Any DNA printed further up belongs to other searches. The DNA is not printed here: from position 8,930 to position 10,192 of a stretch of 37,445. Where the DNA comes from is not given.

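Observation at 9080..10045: Phage-encoded sigma-70 family sigma factor with a long C-terminal tail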

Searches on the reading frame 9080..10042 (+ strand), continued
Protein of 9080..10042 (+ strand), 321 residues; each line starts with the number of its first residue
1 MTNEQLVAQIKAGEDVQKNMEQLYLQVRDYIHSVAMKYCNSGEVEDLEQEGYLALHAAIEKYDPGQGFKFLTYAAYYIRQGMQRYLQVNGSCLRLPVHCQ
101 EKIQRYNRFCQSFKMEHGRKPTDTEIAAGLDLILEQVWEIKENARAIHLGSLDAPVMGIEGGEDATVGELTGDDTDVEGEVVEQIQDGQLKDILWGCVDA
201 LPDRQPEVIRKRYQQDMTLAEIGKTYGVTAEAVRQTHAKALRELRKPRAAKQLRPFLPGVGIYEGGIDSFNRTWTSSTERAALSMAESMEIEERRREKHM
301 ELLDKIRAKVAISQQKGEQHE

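Call 29: predict_structure(alignment_id=A1)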
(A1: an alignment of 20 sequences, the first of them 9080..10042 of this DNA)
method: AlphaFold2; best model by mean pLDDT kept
length: 321 residues; sequences in the alignment: 20
mean_pLDDT: 66.3   pTM: 0.33
mean pLDDT of the five models: 66.3, 66.0, 65.9, 64.1, 50.8
residues with pLDDT >= 90: 22; 70-90: 148; 50-70: 73; < 50: 78
segments of 3 or more residues with pLDDT < 50: 90-96, 146-184, 258-273, 286-289, 317-321
pLDDT, mean of each block of 10 residues (from residue 1): 89 90 90 72 73 89 83 81 62 44 74 81 85 76 49 30 28 36 53 75 82 75 84 81 70 54 36 48 49 59 73 54 37
secondary structure, 60 per line:
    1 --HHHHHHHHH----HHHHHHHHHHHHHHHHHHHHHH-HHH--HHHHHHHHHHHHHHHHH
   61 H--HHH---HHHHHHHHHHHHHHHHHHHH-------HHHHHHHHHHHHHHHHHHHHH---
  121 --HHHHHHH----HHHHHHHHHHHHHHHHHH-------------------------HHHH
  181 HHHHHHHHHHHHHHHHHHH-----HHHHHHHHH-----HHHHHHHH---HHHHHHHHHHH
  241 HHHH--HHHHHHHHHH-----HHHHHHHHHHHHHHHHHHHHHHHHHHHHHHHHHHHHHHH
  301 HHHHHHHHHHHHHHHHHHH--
elements in order: H3-11 H16-37 H44-61 H70-89 H97-117 H123-129 H134-151 H177-199 H205-213 H219-226 H230-244 H247-256 H262-319

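Call 30: find_related_loci(query=A1, collection=genome_contigs, flank=10000)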
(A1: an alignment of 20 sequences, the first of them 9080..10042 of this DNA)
Query A1 (321 aa) in genome_contigs; peptide patterns used: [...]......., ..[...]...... (x = any residue, [..] = any of these).
429 stretches matched a pattern; 101 encode a relative of the query (tblastn E <= 1e-3); the best 80 are kept; 80 distinct loci.
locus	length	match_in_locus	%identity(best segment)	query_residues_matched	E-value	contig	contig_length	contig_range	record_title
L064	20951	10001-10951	60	1-315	8e-124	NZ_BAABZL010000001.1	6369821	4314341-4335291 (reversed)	Enterocloster aldenensis strain k25-0101-E9 sequence1, whole genome shotgun sequence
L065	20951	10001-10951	60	1-315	3e-122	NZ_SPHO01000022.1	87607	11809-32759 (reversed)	Clostridium sp. 1001271st1 H5 strain 1001271st1_H5 NODE_22_length_87607_cov_27.8576, whole genome shotgun sequence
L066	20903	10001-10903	59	1-295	3e-116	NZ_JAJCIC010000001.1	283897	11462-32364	Lacrimispora sp. 210928-DFI.3.58 AJDDMMIN_1, whole genome shotgun sequence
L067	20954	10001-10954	54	1-316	4e-103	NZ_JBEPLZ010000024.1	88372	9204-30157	Enterocloster citroniae strain DSM 19261 Ga0480187_24, whole genome shotgun sequence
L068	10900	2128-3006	54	1-287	3e-101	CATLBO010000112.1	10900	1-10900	MAG TPA_asm: uncultured Hungatella sp. isolate MGG05667_1680015442 genome assembly, contig: ERR3199558_4404, whole genom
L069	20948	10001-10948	53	1-315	6e-101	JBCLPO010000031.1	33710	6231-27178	Lachnospiraceae bacterium 54-53 voucher GPTB0138 scaffold31, whole genome shotgun sequence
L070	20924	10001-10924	52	1-307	7e-99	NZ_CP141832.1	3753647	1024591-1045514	Lacrimispora sinapis strain JR3 chromosome, complete genome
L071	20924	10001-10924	52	1-307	9e-98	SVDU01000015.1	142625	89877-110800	MAG: Paenibacillaceae bacterium isolate SIG288 NODE_210_length_142625_cov_10.336160, whole genome shotgun sequence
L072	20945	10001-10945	51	1-314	4e-97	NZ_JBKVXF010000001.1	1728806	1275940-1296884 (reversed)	MAG: Lacrimispora sp. isolate 40-1_86 NODE_4_length_1728806_cov_28.152574, whole genome shotgun sequence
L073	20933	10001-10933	51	1-315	6e-97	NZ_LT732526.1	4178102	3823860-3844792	Clostridium sp. Marseille-P2415 strain Marseille-P2415T, whole genome shotgun sequence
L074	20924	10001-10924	51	1-307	6e-97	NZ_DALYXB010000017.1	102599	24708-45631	MAG: Lacrimispora sp. isolate CTOTU47174 NODE_49_length_102599_cov_11.593550, whole genome shotgun sequence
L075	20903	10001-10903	54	1-304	2e-96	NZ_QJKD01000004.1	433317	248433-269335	Hungatella effluvii strain DSM 24995 Ga0244553_104, whole genome shotgun sequence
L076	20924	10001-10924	52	1-307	5e-95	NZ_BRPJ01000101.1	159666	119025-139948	Lacrimispora amygdalina strain DSM 12857 sequence101, whole genome shotgun sequence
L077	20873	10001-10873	51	1-285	3e-92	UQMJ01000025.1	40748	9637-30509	uncultured Clostridium sp. isolate UMGS420 genome assembly, contig: NODE_463_length_40748_cov_9.143563, whole genome sho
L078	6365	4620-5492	50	1-285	1e-91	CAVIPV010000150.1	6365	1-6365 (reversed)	Prevotella sp. isolate H07655-L1_cleanbin_000023 genome assembly, contig: Spades_H07655-L1_contig_9649, whole genome sho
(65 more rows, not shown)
